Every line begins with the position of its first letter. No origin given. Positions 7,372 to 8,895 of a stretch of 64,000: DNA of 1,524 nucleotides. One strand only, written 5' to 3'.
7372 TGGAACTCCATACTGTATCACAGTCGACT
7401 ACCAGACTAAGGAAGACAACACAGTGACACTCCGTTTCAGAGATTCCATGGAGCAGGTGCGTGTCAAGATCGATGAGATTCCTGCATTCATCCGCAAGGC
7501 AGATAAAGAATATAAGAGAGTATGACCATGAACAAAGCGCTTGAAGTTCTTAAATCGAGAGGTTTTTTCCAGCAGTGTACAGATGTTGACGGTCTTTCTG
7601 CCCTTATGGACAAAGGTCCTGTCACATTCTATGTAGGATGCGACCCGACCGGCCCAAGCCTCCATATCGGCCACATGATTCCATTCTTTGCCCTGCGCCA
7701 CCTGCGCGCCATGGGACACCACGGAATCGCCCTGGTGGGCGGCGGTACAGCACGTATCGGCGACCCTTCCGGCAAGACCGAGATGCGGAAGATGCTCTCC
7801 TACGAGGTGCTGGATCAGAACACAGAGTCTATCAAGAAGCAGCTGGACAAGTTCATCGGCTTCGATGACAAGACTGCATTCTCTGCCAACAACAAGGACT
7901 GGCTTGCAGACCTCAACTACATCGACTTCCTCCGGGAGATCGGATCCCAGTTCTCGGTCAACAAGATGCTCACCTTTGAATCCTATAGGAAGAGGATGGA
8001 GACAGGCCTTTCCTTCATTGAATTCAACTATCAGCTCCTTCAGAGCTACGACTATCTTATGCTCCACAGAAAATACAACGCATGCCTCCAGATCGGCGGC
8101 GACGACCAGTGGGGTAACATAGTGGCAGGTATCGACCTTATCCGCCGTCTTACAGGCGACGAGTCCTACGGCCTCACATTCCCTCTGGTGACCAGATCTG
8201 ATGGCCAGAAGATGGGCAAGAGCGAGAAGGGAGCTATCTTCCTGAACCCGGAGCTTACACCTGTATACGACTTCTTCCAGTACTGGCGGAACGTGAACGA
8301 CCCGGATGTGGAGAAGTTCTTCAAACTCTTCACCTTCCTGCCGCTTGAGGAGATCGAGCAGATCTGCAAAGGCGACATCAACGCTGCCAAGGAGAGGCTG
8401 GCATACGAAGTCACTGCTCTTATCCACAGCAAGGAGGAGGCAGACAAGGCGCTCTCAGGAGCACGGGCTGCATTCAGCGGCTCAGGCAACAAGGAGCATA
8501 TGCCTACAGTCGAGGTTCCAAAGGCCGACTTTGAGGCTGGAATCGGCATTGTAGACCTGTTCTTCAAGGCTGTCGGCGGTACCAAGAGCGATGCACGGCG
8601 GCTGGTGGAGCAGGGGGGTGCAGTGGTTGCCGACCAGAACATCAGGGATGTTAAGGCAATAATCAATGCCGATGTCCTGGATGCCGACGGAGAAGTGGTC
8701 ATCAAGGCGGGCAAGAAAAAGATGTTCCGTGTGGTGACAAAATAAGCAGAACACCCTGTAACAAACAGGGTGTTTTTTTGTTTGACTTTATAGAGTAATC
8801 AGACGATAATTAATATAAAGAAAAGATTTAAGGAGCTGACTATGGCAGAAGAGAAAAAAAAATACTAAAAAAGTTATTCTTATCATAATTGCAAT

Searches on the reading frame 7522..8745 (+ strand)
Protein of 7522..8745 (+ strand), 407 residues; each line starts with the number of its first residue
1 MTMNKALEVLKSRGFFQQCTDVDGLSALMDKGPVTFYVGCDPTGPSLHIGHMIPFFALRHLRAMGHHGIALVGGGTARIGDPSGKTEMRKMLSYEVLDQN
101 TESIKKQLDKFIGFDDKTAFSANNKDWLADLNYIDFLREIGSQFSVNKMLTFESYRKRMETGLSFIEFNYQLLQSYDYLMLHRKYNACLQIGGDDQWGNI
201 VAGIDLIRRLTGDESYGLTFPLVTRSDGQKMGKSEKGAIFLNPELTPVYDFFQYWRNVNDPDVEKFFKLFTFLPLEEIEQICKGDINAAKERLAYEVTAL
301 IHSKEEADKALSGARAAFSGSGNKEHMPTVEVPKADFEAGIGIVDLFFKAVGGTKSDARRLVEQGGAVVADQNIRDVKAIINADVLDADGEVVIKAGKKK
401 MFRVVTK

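Call 34: find_homologous_proteins(query=window:7522-8742:+, max_evalue=1e-100)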
Query window:7522-8742:+ (407 aa): 7673 proteins with E <= 1e-100 among 8000 candidates; the best 120 are listed.
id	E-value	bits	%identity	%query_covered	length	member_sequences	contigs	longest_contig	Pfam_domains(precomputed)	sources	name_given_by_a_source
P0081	7.5e-267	903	96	100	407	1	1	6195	PF00579.32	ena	-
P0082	1.4e-259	879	94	100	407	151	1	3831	PF00579.32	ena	-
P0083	1.4e-240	816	87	100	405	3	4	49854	PF00579.32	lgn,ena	-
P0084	4.9e-240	814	86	100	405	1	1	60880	PF00579.32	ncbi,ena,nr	ncbi:MAG: tyrosine--tRNA ligase [Spirochaetia bacterium]|nr:tyrosine--tRNA ligase [Spirochaetia bact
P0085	2.4e-239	812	86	100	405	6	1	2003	PF00579.32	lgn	-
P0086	6.0e-215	732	78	100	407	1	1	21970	PF00579.32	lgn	-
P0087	2.4e-207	707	75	100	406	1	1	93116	PF22421.2,PF00579.32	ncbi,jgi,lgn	-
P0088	6.5e-207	705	74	100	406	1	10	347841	PF22421.2,PF00579.32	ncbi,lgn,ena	-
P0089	1.4e-206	704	74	99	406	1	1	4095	PF22421.2,PF00579.32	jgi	jgi:tyrosyl-tRNA synthetase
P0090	2.0e-206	704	74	100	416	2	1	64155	PF22421.2,PF00579.32,PF16714.11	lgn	-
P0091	2.3e-206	704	74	100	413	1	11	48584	PF22421.2,PF00579.32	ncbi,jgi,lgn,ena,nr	ncbi:MAG: tyrosine--tRNA ligase [Spirochaetaceae bacterium]|nr:tyrosine--tRNA ligase [Spirochaetacea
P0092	7.4e-206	702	74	100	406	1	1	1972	PF22421.2,PF00579.32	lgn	-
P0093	8.3e-206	702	74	100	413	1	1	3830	PF22421.2,PF00579.32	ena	-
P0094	2.4e-205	700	75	100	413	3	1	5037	PF00579.32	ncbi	-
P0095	3.8e-205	700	74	100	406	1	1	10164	PF22421.2,PF00579.32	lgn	-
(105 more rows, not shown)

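Call 35: find_encoding_contigs(protein=P0081, flank=1500, max_places=3)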
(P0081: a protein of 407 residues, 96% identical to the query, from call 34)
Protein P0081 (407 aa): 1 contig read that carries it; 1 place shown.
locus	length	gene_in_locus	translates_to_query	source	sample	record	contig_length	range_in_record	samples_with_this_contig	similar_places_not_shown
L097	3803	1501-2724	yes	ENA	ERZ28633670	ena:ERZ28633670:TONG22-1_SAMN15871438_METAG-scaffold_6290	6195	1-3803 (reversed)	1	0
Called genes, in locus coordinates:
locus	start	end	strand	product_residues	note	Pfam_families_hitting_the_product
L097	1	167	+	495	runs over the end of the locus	PF00749:tRNA-synt_1c, PF19269:Anticodon_2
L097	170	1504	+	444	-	PF00587:tRNA-synt_2b, PF03129:HGTP_anticodon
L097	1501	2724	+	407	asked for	PF00579:tRNA-synt_1b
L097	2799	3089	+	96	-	-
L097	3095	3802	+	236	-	PF06026:Rib_5-P_isom_A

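Call 36: find_encoding_contigs(protein=P0082, flank=1500, max_places=4)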
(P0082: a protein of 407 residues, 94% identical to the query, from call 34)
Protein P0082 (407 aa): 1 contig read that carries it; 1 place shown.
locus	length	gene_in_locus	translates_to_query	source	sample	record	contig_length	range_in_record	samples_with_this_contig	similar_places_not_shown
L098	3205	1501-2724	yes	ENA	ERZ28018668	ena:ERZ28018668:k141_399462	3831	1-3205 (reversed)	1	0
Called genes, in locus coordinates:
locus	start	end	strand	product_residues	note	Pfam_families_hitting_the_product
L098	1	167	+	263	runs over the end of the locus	PF00749:tRNA-synt_1c, PF19269:Anticodon_2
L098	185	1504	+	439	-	PF00587:tRNA-synt_2b, PF03129:HGTP_anticodon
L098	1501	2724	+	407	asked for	PF00579:tRNA-synt_1b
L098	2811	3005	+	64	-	-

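Call 37: find_encoding_contigs(protein=P0083, flank=1500, max_places=4)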
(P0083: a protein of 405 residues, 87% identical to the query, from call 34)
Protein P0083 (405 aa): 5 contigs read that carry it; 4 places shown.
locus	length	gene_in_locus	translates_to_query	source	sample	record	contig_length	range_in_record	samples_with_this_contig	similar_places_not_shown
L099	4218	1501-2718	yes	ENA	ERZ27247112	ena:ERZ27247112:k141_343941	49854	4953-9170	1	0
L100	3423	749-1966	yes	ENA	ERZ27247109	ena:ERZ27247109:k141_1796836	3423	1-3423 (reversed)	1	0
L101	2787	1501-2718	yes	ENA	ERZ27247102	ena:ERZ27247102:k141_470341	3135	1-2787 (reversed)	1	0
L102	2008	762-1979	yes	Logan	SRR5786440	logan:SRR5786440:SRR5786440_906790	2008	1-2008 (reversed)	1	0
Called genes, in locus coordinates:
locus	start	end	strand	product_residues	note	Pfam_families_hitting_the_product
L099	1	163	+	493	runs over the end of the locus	PF00749:tRNA-synt_1c, PF19269:Anticodon_2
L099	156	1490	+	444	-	PF00587:tRNA-synt_2b, PF03129:HGTP_anticodon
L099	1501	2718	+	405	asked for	PF00579:tRNA-synt_1b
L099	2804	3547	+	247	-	PF20772:TACO1_YebC_N, PF01709:Transcrip_reg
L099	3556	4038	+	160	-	PF02075:RuvC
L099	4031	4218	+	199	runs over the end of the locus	PF01330:RuvA_N, PF00633:HHH (faint), PF21176:RecR_HhH (faint), PF01367:5_3_exonuc (faint), PF14520:HHH_5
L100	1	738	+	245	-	?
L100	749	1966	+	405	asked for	PF00579:tRNA-synt_1b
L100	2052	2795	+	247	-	PF20772:TACO1_YebC_N, PF01709:Transcrip_reg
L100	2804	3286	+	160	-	PF02075:RuvC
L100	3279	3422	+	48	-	?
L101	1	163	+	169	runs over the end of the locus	?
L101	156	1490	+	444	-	PF00587:tRNA-synt_2b, PF03129:HGTP_anticodon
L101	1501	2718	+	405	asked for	PF00579:tRNA-synt_1b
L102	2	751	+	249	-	?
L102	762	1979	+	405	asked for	PF00579:tRNA-synt_1b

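Call 38: find_encoding_contigs(protein=P0084, flank=1500, max_places=3)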
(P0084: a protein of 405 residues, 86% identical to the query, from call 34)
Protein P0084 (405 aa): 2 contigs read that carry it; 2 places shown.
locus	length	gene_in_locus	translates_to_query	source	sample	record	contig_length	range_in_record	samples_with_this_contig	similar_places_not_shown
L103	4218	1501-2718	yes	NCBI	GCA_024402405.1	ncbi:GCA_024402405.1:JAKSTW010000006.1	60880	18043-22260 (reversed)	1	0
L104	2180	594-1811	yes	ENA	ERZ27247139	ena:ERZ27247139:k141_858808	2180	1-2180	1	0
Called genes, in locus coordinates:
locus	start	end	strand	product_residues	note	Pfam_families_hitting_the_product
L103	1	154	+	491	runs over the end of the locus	PF00749:tRNA-synt_1c, PF19269:Anticodon_2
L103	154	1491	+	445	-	PF00587:tRNA-synt_2b, PF03129:HGTP_anticodon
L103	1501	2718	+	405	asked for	PF00579:tRNA-synt_1b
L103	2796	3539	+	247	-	PF20772:TACO1_YebC_N, PF01709:Transcrip_reg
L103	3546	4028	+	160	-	PF02075:RuvC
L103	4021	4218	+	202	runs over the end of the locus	PF01330:RuvA_N, PF00633:HHH (faint), PF01367:5_3_exonuc (faint), PF14520:HHH_5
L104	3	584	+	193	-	?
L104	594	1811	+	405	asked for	PF00579:tRNA-synt_1b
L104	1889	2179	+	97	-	?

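Call 39: find_encoding_contigs(protein=P0086, flank=1500, max_places=3)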
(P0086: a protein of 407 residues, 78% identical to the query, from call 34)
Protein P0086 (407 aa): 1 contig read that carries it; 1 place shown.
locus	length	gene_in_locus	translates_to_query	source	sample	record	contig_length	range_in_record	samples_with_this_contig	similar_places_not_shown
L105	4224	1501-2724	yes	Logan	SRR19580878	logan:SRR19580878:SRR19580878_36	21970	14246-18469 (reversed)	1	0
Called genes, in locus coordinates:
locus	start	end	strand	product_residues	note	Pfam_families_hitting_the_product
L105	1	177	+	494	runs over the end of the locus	PF00749:tRNA-synt_1c, PF19269:Anticodon_2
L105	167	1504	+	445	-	PF00587:tRNA-synt_2b, PF03129:HGTP_anticodon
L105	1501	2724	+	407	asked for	PF00579:tRNA-synt_1b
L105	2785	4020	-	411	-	PF01594:AI-2E_transport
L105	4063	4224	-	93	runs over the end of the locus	-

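Call 65: find_encoding_contigs(protein=window:7522-8745:+, flank=1500, max_places=10)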
Protein window:7522-8745:+ (407 aa): 8 contigs read that carry it; 5 places shown.
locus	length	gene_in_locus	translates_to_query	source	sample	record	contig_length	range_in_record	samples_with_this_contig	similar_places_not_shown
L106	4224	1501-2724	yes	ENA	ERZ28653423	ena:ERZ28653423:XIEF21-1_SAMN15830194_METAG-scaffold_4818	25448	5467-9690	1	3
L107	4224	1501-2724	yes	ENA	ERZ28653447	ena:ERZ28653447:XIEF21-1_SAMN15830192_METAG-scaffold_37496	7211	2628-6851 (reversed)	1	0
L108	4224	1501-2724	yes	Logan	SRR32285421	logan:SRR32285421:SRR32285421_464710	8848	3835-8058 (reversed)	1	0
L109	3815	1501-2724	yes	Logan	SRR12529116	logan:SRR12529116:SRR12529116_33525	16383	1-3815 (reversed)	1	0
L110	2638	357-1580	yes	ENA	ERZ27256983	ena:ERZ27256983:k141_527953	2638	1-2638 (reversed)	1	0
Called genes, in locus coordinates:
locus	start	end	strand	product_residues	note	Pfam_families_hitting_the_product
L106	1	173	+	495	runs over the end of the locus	PF00749:tRNA-synt_1c, PF19269:Anticodon_2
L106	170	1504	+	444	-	PF00587:tRNA-synt_2b, PF03129:HGTP_anticodon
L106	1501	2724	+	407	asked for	PF00579:tRNA-synt_1b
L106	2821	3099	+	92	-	-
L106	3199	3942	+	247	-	PF20772:TACO1_YebC_N, PF01709:Transcrip_reg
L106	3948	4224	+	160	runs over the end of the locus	PF02075:RuvC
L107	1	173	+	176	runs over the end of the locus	?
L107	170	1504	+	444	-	PF00587:tRNA-synt_2b, PF03129:HGTP_anticodon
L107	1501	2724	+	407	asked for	PF00579:tRNA-synt_1b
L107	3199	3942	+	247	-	PF20772:TACO1_YebC_N, PF01709:Transcrip_reg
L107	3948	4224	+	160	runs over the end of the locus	PF02075:RuvC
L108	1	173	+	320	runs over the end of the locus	?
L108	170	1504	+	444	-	PF00587:tRNA-synt_2b, PF03129:HGTP_anticodon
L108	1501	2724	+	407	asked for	PF00579:tRNA-synt_1b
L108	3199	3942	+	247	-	PF20772:TACO1_YebC_N, PF01709:Transcrip_reg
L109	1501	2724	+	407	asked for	PF00579:tRNA-synt_1b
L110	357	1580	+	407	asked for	PF00579:tRNA-synt_1b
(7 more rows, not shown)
